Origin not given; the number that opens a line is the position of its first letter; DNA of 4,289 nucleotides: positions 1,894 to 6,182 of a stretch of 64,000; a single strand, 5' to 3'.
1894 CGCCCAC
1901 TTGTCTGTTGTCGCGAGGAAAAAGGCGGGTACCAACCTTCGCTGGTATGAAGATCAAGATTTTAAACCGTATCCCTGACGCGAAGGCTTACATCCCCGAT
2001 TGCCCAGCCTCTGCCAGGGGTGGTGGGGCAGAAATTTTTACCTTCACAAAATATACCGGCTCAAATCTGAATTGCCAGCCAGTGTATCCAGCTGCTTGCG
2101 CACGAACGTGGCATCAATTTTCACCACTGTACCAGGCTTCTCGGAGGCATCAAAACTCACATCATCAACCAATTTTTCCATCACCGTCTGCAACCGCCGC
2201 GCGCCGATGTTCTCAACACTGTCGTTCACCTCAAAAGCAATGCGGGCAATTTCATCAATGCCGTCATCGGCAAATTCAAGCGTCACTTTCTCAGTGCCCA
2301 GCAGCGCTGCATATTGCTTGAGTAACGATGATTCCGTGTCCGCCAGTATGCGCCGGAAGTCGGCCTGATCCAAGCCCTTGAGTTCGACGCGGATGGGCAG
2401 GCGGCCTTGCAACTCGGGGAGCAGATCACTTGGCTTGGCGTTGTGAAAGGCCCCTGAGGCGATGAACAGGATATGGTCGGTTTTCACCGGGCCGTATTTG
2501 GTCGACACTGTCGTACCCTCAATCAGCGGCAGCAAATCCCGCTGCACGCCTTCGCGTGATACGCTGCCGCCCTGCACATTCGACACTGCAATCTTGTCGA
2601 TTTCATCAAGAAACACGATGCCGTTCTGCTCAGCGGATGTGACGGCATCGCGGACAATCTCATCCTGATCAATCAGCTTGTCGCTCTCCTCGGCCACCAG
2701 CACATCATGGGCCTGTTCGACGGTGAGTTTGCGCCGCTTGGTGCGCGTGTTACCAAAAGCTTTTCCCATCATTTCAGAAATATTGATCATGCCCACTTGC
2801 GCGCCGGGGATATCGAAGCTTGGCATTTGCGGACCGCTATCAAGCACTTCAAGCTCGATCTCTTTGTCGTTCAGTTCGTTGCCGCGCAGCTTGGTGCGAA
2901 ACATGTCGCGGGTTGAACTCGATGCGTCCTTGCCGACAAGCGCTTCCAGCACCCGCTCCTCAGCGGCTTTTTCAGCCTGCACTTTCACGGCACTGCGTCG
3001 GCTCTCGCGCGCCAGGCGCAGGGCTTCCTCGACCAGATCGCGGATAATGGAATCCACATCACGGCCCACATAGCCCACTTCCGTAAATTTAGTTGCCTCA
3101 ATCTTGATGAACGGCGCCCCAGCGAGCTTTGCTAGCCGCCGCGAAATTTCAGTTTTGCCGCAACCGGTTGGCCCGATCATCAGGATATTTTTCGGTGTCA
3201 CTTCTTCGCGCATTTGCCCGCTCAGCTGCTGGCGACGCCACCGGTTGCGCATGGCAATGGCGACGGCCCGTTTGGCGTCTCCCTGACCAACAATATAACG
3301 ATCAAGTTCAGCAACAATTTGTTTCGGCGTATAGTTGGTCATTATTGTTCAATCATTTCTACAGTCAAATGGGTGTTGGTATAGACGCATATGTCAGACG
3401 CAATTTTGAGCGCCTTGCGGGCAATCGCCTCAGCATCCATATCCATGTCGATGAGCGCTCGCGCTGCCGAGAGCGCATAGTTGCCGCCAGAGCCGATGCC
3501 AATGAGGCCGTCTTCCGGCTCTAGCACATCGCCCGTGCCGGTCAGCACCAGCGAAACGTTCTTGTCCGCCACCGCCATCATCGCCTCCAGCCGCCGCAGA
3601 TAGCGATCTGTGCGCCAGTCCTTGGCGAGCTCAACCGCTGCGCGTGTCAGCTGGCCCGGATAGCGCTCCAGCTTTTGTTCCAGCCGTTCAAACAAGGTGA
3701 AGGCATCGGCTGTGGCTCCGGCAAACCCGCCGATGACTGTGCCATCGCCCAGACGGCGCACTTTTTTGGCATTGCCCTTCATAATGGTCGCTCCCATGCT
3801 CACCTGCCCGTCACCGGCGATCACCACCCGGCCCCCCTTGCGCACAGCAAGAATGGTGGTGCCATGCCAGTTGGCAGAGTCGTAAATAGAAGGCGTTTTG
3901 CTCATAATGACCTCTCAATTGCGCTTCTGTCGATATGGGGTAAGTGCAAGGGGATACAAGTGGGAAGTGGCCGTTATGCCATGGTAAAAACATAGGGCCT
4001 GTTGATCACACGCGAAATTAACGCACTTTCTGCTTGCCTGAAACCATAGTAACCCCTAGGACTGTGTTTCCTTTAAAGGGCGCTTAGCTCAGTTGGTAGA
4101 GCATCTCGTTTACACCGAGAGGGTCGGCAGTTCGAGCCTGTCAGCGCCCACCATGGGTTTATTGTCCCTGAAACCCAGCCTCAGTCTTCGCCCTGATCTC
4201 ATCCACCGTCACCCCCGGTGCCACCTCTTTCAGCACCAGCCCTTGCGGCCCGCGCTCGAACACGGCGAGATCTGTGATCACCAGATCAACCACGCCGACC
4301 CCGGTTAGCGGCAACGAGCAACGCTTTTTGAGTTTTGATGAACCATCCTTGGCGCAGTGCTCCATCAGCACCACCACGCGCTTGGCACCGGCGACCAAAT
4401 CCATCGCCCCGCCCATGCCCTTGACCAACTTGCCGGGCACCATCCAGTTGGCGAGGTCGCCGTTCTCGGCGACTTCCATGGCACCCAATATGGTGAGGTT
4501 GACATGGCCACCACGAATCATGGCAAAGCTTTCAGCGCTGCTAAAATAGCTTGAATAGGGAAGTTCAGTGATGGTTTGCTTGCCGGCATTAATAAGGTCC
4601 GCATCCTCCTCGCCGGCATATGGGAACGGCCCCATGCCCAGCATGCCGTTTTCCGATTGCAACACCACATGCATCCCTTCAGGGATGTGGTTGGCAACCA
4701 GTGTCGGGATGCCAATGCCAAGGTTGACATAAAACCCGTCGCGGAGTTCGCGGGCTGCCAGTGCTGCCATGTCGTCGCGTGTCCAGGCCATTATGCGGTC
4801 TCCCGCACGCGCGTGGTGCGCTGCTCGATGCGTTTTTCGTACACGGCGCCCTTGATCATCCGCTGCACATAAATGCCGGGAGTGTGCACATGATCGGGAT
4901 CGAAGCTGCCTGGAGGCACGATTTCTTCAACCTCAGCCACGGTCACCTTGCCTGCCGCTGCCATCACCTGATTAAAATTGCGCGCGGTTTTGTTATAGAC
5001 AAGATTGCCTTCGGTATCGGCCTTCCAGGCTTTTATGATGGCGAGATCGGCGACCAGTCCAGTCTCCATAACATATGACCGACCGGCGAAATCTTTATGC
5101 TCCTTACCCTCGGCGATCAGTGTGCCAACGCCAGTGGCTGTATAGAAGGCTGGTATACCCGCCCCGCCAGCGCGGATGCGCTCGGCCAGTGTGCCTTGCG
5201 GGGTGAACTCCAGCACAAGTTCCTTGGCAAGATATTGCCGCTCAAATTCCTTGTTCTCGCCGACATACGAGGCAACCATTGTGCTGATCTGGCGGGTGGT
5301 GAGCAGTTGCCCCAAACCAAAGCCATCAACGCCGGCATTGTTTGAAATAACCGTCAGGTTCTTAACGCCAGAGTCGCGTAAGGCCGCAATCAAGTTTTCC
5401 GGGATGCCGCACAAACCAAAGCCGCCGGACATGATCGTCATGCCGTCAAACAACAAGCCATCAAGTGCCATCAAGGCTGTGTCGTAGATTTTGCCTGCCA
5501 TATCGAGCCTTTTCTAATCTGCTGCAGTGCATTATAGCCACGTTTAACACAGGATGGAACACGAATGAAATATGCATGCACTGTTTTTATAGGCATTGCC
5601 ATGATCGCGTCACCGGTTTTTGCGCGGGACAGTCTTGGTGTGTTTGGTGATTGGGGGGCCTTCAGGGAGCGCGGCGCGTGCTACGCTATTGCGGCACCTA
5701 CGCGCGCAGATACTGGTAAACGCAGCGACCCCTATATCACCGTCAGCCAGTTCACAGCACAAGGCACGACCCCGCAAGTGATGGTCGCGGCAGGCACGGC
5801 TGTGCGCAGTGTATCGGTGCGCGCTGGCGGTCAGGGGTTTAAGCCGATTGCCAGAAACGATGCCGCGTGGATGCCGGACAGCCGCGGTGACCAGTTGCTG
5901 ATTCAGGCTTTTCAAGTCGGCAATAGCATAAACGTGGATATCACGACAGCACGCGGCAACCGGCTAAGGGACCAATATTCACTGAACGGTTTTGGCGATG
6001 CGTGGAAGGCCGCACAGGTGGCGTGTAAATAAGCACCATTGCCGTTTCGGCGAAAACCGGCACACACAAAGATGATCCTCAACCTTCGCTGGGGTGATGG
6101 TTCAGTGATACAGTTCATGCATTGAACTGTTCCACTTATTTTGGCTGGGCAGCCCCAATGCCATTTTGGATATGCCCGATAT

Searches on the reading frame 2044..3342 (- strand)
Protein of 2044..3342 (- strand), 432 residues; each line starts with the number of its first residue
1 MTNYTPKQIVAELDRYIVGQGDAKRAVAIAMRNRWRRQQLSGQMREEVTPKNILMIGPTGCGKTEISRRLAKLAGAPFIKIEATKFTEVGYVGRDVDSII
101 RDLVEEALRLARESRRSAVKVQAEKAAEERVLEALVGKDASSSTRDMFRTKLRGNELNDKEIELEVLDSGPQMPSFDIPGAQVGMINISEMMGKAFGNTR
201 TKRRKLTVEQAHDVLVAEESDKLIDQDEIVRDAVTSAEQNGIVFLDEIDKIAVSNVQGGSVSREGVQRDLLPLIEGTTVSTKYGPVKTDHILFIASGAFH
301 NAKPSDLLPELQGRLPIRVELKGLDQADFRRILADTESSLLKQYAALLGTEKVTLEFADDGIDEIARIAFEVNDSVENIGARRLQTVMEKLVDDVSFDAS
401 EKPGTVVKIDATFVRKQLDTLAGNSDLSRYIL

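Call 11: search_protein_families(library=pfam, max_evalue=0.001, proteins=[window:2044-3342:-])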
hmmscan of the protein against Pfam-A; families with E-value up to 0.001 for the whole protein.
window:2044-3342:- (432 aa): 6 families
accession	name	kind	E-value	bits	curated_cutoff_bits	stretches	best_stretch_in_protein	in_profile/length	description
PF07724.20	AAA_2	-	6.9e-34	117.7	27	2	184-318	15-166/166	AAA domain (Cdc48 subfamily)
PF00004.35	AAA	-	3.2e-17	63.7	21.2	2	224-321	40-129/131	ATPase family associated with various cellular activities (AAA)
PF07728.20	AAA_5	-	3.8e-08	33.9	22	1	52-88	1-38/139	AAA domain (dynein-related subfamily)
PF13401.12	AAA_22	-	6e-05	23.8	27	1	50-106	5-64/130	AAA domain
PF01078.27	Mg_chelatase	-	6.3e-05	22.9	20.3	0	51-75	23-47/207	Magnesium chelatase, subunit ChlI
PF00493.29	MCM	-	0.00036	20.1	23.3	0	7-75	16-82/224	MCM P-loop domain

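Call 64: find_homologous_proteins(query=window:2044-3342:-, max_evalue=1e-100)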
Query window:2044-3342:- (432 aa): 8000 proteins with E <= 1e-100 among 8000 candidates; the best 120 are listed.
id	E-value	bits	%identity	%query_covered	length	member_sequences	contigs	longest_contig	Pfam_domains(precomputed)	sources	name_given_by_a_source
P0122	1.4e-272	922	100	100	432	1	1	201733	PF07724.21,PF00004.36,PF07728.21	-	-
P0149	4.7e-260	880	95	100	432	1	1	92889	PF07724.21,PF00004.36,PF07728.21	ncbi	-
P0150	6.7e-221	752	81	100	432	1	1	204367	PF07724.21,PF00004.36,PF05496.19,PF07728.21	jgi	jgi:ATP-dependent HslUV protease ATP-binding subunit HslU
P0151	1.8e-220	750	80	100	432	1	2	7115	PF07724.21,PF00004.36,PF05496.19,PF07728.21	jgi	jgi:ATP-dependent HslUV protease ATP-binding subunit HslU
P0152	2.3e-220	750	81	100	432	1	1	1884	PF07724.21,PF00004.36,PF05496.19,PF07728.21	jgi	jgi:ATP-dependent HslUV protease ATP-binding subunit HslU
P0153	3.1e-220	749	81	100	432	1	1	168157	PF07724.21,PF00004.36,PF05496.19,PF07728.21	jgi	jgi:ATP-dependent HslUV protease ATP-binding subunit HslU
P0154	4.2e-220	749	81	100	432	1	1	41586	PF07724.21,PF00004.36,PF13401.13,PF07728.21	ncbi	-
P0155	5.4e-220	749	81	100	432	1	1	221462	PF07724.21,PF00493.30,PF00004.36,PF05496.19,PF07728.21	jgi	jgi:ATP-dependent HslUV protease ATP-binding subunit HslU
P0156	7.2e-220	748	80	100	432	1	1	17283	PF07724.21,PF00004.36,PF05496.19,PF07728.21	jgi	jgi:ATP-dependent HslUV protease ATP-binding subunit HslU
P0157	3.7e-219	746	81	100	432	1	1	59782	PF07724.21,PF00004.36,PF13401.13,PF07728.21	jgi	jgi:ATP-dependent HslUV protease ATP-binding subunit HslU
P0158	1.6e-218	744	80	100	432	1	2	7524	PF07724.21,PF00004.36,PF13401.13,PF07728.21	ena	-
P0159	4.4e-217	739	81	100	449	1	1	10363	PF07724.21,PF00004.36,PF13401.13,PF07728.21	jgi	jgi:ATP-dependent HslUV protease ATP-binding subunit HslU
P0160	1.8e-215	734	80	100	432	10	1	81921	PF07724.21,PF00004.36,PF07728.21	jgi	jgi:ATP-dependent HslUV protease ATP-binding subunit HslU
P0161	4.9e-215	732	78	100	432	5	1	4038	PF07724.21,PF00004.36,PF07728.21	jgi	jgi:ATP-dependent HslUV protease ATP-binding subunit HslU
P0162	1.1e-211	721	77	100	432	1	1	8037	PF07724.21,PF00004.36,PF07728.21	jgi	jgi:ATP-dependent HslUV protease ATP-binding subunit HslU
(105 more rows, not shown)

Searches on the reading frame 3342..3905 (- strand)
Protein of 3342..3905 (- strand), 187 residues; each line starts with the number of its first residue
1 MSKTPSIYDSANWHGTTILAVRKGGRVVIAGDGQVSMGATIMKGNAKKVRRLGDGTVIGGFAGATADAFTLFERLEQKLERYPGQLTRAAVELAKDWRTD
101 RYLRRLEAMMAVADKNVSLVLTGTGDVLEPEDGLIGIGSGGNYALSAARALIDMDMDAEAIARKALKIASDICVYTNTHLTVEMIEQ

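Call 11: search_protein_families(library=pfam, max_evalue=0.001, proteins=[window:3342-3905:-])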
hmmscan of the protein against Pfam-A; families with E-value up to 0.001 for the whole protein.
window:3342-3905:- (187 aa): 1 family
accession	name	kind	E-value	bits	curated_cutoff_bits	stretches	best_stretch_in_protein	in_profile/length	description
PF00227.31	Proteasome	-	1.8e-25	90.1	22.4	1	14-185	3-189/189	Proteasome subunit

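Call 53: list_cluster_members(proteins=[window:3342-3905:-, window:2044-3342:-, window:4159-4791:-, window:4791-5501:-, window:13379-15709:-, window:12439-13290:-, window:17286-17684:-, window:7782-8951:-, window:26792-27529:-, window:27641-28207:+])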
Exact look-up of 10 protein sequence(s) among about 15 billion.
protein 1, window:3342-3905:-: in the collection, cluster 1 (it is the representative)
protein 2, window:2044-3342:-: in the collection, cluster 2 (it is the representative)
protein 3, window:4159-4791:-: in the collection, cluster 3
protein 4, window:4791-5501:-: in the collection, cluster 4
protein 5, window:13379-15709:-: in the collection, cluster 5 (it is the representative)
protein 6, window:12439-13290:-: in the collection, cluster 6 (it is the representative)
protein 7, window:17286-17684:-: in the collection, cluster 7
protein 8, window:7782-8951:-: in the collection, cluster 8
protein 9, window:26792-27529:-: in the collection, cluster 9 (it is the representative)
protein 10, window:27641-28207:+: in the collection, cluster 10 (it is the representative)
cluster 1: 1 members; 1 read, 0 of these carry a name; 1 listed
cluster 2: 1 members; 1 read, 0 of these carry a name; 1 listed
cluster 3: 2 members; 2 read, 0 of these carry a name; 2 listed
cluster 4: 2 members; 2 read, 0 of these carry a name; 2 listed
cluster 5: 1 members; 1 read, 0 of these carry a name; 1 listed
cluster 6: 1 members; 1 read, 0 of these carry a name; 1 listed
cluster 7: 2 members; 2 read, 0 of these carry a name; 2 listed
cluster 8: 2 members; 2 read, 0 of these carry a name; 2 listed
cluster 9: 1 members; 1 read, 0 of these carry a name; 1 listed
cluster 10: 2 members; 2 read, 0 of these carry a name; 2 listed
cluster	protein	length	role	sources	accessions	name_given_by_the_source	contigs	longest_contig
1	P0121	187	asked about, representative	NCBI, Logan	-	-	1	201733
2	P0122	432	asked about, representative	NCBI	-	-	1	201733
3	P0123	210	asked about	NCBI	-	-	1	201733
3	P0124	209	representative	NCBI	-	-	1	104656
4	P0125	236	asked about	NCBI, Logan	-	-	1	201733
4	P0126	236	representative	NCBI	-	-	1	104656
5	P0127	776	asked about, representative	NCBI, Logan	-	-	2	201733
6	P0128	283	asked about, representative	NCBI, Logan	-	-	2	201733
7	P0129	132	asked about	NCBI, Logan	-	-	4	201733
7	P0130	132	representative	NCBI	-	-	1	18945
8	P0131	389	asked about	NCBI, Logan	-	-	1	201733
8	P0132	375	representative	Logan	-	-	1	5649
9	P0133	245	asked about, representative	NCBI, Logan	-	-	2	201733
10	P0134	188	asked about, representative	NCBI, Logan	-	-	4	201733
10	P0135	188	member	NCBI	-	-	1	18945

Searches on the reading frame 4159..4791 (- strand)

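Call 11: search_protein_families(library=pfam, max_evalue=0.001, proteins=[window:4159-4791:-])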
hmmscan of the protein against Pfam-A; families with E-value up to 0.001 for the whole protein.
window:4159-4791:- (210 aa): 1 family
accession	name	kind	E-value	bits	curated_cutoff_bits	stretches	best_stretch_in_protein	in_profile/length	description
PF01144.29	CoA_trans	-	6.2e-52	176.6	23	1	6-201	2-216/217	Coenzyme A transferase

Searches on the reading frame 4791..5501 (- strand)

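Call 11: search_protein_families(library=pfam, max_evalue=0.001, proteins=[window:4791-5501:-])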
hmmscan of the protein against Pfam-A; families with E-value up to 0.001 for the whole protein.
window:4791-5501:- (236 aa): 1 family
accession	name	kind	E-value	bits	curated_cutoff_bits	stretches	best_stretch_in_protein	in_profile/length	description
PF01144.29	CoA_trans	-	4.3e-76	255.5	23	1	15-216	10-215/217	Coenzyme A transferase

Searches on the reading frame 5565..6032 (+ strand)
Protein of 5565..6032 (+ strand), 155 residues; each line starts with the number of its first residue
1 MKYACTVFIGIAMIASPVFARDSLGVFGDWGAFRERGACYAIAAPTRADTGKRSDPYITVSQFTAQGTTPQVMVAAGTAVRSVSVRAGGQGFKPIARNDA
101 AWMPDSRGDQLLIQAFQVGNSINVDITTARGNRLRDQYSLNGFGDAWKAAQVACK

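Call 11: search_protein_families(library=pfam, max_evalue=0.001, proteins=[window:5565-6032:+])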
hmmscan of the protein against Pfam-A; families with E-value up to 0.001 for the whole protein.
window:5565-6032:+ (155 aa): 1 family
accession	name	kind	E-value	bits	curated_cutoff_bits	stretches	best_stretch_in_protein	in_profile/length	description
PF06776.18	IalB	-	0.00044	20.8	22.1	1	108-150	88-130/131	Invasion associated locus B (IalB) protein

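Call 103: search_protein_families(library=padloc, max_evalue=0.001, proteins=[window:5565-6032:+])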
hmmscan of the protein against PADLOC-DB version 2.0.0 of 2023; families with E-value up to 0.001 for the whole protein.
window:5565-6032:+ (155 aa): 0 families
